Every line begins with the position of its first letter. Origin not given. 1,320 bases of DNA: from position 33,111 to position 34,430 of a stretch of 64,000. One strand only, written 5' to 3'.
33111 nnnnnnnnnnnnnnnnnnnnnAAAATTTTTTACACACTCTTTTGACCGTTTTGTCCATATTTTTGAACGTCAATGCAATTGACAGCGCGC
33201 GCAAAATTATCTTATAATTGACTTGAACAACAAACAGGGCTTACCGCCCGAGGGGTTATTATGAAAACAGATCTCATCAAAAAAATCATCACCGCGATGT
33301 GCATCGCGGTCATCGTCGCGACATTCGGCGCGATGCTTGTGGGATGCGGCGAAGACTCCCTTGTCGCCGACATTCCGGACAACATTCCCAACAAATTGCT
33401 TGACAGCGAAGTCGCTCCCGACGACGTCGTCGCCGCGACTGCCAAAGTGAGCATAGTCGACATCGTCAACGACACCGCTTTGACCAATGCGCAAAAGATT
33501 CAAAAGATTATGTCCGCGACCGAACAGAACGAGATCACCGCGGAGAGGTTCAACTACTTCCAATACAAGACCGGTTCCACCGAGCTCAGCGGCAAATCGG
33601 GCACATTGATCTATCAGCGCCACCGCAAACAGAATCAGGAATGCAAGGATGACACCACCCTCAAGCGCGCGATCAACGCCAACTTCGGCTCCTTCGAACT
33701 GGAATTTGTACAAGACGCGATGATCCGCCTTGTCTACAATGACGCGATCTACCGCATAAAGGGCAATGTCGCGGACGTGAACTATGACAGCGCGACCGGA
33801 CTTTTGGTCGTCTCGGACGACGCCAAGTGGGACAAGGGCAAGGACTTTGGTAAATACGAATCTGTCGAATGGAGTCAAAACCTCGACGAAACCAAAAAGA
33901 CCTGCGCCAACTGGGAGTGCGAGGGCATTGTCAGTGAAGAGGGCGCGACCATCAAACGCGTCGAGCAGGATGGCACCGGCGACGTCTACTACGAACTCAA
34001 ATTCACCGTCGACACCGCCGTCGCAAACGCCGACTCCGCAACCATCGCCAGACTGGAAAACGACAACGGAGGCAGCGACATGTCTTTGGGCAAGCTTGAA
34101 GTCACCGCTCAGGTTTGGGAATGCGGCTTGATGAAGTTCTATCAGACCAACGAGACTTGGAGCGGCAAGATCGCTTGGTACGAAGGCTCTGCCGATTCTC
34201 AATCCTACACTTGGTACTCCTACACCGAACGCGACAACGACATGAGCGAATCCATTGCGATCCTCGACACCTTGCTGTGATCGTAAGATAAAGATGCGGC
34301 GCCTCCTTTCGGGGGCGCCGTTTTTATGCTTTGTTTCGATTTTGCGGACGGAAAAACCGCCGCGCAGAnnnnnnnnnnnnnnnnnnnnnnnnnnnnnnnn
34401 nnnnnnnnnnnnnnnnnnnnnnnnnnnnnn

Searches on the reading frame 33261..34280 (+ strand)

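Call 66: search_protein_families(library=pfam, proteins=[window:33261-34280:+], max_evalue=0.00001)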
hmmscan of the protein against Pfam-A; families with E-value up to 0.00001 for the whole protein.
window:33261-34280:+ (339 aa): 0 families

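Call 85: search_protein_families(library=pfam, proteins=[window:33261-34280:+], max_evalue=1)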
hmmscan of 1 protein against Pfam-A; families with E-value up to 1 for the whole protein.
window:33261-34280:+ (339 aa): 1 family
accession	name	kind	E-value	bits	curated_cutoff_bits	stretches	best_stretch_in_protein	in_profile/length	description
PF07840.17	FadR_C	-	0.027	14.8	23.6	1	54-119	28-91/164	FadR C-terminal domain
